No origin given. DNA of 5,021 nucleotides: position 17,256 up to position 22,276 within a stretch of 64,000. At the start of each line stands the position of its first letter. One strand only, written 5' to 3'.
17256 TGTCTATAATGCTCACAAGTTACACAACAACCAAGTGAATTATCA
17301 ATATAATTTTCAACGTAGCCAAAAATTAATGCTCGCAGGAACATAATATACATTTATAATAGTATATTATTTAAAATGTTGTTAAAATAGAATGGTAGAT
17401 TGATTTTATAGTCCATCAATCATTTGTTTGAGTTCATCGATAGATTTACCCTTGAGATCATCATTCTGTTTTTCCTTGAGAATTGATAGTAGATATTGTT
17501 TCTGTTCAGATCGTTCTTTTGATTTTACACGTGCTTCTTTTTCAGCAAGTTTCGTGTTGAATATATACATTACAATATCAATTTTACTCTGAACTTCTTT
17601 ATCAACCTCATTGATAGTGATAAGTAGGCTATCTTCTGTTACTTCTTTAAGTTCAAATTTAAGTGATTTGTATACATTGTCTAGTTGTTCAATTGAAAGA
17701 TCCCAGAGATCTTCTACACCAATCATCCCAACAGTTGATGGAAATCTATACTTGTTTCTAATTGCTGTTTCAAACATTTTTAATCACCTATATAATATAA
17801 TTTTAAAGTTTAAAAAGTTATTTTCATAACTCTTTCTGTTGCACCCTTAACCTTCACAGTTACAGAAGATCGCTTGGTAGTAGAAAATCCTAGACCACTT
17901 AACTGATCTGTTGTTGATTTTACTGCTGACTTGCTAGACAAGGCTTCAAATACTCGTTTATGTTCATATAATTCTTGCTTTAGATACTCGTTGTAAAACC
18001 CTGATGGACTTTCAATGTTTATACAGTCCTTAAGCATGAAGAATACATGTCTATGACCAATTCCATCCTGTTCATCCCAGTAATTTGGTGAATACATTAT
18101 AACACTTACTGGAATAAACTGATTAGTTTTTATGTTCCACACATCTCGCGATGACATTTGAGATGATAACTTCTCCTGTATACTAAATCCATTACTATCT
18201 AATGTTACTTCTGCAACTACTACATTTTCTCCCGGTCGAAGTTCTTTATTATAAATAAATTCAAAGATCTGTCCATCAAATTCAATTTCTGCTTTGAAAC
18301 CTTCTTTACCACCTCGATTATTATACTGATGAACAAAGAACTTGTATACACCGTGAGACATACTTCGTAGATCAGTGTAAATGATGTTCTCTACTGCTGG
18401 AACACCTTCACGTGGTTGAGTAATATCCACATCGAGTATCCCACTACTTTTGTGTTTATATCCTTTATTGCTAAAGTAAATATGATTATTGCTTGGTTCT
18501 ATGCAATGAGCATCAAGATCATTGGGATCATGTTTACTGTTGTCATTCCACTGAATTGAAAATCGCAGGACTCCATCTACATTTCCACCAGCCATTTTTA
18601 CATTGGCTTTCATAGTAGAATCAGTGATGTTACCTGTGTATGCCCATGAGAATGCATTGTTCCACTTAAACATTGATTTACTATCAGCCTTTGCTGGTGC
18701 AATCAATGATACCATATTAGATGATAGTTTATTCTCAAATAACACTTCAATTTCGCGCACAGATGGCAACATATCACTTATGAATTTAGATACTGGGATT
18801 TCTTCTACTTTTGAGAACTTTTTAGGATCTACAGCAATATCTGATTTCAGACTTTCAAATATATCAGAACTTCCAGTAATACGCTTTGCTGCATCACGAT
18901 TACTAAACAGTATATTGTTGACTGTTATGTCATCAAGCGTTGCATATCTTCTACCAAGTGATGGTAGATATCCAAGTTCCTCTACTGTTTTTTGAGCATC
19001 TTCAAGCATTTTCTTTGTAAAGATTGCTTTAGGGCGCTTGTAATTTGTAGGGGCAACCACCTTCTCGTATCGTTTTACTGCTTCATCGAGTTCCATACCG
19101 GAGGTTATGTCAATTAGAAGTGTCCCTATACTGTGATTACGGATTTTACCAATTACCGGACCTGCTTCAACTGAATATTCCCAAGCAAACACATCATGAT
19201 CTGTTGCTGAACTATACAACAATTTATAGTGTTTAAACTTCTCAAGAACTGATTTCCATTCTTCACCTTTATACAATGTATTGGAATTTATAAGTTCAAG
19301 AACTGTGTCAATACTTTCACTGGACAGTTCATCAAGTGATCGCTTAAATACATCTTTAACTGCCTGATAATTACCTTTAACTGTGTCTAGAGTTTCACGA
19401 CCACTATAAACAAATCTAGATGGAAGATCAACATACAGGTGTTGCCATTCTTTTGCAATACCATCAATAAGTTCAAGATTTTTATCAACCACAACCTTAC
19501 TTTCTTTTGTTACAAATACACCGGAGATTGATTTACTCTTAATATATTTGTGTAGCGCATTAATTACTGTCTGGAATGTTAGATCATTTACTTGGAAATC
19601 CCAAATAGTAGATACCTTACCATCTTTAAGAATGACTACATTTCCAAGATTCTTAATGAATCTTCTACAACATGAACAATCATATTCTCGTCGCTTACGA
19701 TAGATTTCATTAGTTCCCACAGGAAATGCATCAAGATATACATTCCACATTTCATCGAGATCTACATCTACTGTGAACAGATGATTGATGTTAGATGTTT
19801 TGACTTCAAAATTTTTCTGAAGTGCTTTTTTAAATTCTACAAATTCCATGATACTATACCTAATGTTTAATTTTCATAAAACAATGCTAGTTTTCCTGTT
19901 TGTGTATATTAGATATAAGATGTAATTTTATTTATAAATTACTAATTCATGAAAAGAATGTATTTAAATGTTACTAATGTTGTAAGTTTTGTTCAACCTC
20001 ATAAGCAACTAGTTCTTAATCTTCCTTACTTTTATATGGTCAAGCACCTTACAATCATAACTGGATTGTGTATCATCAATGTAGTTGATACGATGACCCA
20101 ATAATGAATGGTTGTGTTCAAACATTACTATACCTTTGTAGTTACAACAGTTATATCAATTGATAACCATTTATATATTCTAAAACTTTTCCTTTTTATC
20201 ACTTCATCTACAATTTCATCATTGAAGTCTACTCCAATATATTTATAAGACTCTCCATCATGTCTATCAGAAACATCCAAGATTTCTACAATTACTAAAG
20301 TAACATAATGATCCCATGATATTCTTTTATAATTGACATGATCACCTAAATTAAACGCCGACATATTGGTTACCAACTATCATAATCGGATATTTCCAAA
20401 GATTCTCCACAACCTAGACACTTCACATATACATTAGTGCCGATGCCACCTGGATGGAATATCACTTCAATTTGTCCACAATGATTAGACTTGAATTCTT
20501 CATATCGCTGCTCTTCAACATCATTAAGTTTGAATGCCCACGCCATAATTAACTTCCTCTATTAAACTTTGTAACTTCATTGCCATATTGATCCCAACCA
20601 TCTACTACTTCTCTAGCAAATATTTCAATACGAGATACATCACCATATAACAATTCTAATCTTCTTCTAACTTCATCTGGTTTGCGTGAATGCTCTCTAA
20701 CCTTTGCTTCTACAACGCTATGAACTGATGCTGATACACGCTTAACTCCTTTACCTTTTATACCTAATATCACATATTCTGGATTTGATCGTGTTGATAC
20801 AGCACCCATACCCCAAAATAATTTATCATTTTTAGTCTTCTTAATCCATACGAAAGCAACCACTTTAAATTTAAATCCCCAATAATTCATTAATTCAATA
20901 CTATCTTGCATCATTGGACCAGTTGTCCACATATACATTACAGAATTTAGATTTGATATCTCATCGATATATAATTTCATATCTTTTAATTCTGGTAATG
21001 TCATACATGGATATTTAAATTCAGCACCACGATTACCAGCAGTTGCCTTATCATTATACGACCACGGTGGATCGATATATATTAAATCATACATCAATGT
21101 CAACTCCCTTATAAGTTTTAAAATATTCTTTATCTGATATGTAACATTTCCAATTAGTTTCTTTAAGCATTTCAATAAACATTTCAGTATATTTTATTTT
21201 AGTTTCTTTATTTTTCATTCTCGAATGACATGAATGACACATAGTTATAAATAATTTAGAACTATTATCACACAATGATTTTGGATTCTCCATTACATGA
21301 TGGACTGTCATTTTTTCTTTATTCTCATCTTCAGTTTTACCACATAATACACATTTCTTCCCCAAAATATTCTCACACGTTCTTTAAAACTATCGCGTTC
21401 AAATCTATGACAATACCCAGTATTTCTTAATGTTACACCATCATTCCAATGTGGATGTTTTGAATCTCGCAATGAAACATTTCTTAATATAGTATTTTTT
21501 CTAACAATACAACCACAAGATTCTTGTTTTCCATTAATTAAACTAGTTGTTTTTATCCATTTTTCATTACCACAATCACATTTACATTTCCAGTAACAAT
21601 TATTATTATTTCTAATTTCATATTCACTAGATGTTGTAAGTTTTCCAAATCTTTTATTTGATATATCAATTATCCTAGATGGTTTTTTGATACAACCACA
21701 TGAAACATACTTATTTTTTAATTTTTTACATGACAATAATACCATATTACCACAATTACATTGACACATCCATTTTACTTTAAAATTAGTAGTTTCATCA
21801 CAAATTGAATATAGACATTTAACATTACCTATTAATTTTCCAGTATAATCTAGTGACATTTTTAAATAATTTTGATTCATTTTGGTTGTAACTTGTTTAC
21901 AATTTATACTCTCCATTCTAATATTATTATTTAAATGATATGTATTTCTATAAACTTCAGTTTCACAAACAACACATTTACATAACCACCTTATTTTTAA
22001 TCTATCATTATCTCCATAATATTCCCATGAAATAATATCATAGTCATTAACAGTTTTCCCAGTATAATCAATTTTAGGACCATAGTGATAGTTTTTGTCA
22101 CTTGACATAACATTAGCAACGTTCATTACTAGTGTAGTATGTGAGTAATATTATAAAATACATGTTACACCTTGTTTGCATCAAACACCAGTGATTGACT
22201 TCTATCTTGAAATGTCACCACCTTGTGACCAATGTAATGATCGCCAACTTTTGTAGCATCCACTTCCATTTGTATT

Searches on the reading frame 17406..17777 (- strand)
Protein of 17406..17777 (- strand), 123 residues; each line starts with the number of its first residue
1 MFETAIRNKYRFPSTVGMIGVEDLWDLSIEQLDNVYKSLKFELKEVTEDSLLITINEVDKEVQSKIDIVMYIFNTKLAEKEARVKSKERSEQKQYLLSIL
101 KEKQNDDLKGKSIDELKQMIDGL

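Call 29: search_protein_families(library=pfam, proteins=[window:17406-17777:-], max_evalue=0.01)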
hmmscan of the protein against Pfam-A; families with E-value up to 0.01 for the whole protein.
window:17406-17777:- (123 aa): 3 families
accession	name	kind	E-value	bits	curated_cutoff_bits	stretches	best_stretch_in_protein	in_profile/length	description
PF06698.16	DUF1192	-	0.0016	18.9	25.5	0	103-123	12-32/58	Protein of unknown function (DUF1192)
PF05645.19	RNA_pol_Rpc82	-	0.0032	17.7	25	1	32-119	144-215/249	RNA polymerase III subunit RPC82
PF11852.14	Pullul_strch_C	-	0.0034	17.3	29.7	1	29-112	61-144/165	Alpha-1,6-glucosidases, pullulanase-type, C-terminal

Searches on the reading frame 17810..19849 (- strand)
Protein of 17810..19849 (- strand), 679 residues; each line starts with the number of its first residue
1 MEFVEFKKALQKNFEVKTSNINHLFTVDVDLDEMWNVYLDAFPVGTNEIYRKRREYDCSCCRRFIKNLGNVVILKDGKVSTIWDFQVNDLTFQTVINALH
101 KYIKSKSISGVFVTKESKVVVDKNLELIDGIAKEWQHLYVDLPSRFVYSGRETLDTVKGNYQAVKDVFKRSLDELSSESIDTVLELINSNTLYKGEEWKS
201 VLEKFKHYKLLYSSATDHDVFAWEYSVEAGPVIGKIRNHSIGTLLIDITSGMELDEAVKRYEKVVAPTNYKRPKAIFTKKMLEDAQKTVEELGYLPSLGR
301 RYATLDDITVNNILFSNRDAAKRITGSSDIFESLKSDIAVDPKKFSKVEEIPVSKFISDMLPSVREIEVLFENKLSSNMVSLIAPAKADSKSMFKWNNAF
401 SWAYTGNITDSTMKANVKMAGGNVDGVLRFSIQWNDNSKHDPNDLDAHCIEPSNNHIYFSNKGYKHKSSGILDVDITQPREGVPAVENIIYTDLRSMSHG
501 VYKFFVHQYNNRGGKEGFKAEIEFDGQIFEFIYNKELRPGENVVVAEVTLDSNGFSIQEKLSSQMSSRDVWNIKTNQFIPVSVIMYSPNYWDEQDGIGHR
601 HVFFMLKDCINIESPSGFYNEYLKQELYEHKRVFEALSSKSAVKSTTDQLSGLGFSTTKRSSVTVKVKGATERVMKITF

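Call 6: search_protein_families(library=pfam, proteins=[window:17810-19849:-], max_evalue=0.01)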
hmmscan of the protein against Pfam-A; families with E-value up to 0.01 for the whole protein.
window:17810-19849:- (679 aa): 0 families

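Call 7: search_protein_families(library=phrogs, proteins=[window:17810-19849:-], max_evalue=0.001)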
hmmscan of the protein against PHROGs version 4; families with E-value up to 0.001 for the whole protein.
window:17810-19849:- (679 aa): 5 families
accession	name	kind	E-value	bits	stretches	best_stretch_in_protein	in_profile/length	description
phrog_1735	-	unknown function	7.8e-259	862.1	1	1-679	2-673/673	-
phrog_23228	-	unknown function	6e-146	487.9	1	200-679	3-472/472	-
phrog_25920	-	unknown function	2.2e-30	107.2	1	3-170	4-169/173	-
phrog_21434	-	unknown function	1.7e-23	83.8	1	2-88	3-88/93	-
phrog_38165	-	unknown function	0.00053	20.7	0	236-263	25-52/57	-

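Call 10: search_dna_similar(query=window:17810-19849:-, collection=phages, mode=protein, max_rows=25)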
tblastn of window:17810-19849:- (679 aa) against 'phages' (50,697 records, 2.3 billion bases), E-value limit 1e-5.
Records with a match: 557; places in all: 559; records where one place covers at least 80% of the query: 460.
Best place of each record, by identity: <60% 557.
By first word of the organism name: Salmonella 159; Klebsiella 84; Bacillus 32; Escherichia 30; Serratia 29; Caulobacter 28; Pseudomonas 22; Dickeya 21; Xanthomonas 21; Vibrio 20; and 32 more.
By host as written in the record: - 57; Klebsiella pneumoniae 42; Salmonella enterica 26; Salmonella enterica subsp. enterica serovar Enteritidis PT1 21; Bacillus cereus 15; Salmonella enterica subsp. enterica serovar Typhimurium 14; Escherichia coli O157:H7 11; Dickeya solani 11; and 171 more.
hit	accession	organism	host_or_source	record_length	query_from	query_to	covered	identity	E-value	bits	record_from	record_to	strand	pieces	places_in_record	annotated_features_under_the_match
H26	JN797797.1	Bacillus phage BCP78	Bacillus cereus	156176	1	679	100%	59.8%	0e+0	858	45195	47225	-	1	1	hypothetical protein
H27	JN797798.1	Bacillus phage BCU4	Bacillus cereus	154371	1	679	100%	59.8%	0e+0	858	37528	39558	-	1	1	hypothetical protein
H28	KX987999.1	Bacillus phage BCP12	Bacillus cereus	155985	1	679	100%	59.8%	0e+0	858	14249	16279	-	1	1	hypothetical protein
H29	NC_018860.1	Bacillus phage BCP78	Bacillus cereus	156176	1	679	100%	59.8%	0e+0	858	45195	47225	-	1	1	hypothetical protein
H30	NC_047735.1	Bacillus phage BCU4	Bacillus cereus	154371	1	679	100%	59.8%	0e+0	858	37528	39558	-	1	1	hypothetical protein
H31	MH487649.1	Bacillus phage BC01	Bacillus cereus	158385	1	679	100%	59.8%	0e+0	858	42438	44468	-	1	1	hypothetical protein (x2)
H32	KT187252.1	Bacillus phage PBC6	Bacillus cereus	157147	1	679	100%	59.8%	0e+0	857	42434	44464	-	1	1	hypothetical protein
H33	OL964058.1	Bacillus phage vB_BtM_BMBsp2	Bacillus thuringiensis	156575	1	679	100%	59.4%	0e+0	845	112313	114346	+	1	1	hypothetical protein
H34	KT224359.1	Bacillus phage TsarBomba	Bacillus thuringiensis subsp. kurstaki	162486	1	679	100%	59.1%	0e+0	858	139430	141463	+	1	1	hypothetical protein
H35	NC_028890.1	Bacillus phage TsarBomba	Bacillus thuringiensis subsp. kurstaki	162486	1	679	100%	59.1%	0e+0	858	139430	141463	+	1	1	hypothetical protein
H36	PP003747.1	Bacillus phage Z3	Bacillus cereus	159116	1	679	100%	59.1%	0e+0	840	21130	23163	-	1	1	hypothetical protein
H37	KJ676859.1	Bacillus phage JBP901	Bacillus cereus ATCC 14579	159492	1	679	100%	58.9%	0e+0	836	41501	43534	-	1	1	hypothetical protein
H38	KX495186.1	Bacillus phage PK16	Bacillus cereus ATCC 21772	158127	1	679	100%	58.9%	0e+0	836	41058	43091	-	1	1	hypothetical protein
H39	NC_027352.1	Bacillus phage JBP901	Bacillus cereus ATCC 14579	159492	1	679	100%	58.9%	0e+0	836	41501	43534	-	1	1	hypothetical protein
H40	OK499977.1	Bacillus phage vB_BanH_Emiliahah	Bacillus anthracis Sterne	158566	1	679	100%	58.8%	0e+0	850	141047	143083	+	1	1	galactose-binding domain-like protein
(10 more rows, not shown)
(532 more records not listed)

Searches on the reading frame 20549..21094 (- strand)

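Call 29: search_protein_families(library=pfam, proteins=[window:20549-21094:-], max_evalue=0.01)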
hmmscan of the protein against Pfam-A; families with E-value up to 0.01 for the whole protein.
window:20549-21094:- (181 aa): 1 family
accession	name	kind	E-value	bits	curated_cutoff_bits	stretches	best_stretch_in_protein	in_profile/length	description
PF05063.20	MT-A70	-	4.3e-25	89.1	23.9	1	2-173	1-172/172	MT-A70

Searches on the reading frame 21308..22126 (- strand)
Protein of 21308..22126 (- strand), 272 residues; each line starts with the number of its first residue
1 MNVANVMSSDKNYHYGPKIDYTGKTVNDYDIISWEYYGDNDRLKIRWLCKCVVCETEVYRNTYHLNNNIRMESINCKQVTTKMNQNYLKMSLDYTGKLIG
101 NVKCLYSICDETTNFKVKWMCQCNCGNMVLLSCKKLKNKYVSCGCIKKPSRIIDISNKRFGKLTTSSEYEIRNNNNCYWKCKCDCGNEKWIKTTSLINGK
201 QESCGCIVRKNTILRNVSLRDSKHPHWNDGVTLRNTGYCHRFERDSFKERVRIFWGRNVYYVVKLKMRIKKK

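Call 15: search_protein_families(library=pfam, proteins=[window:21308-22126:-], max_evalue=0.01)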
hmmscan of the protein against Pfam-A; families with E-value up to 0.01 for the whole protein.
window:21308-22126:- (272 aa): 0 families

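Call 66: search_protein_families(library=phrogs, proteins=[window:21308-22126:-], max_evalue=0.001)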
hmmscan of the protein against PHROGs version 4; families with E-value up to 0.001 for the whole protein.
window:21308-22126:- (272 aa): 1 family
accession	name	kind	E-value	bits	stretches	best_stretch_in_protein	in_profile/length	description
phrog_374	-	DNA, RNA and nucleotide metabolism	1.2e-23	84.8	2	148-220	190-261/617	HNH endonuclease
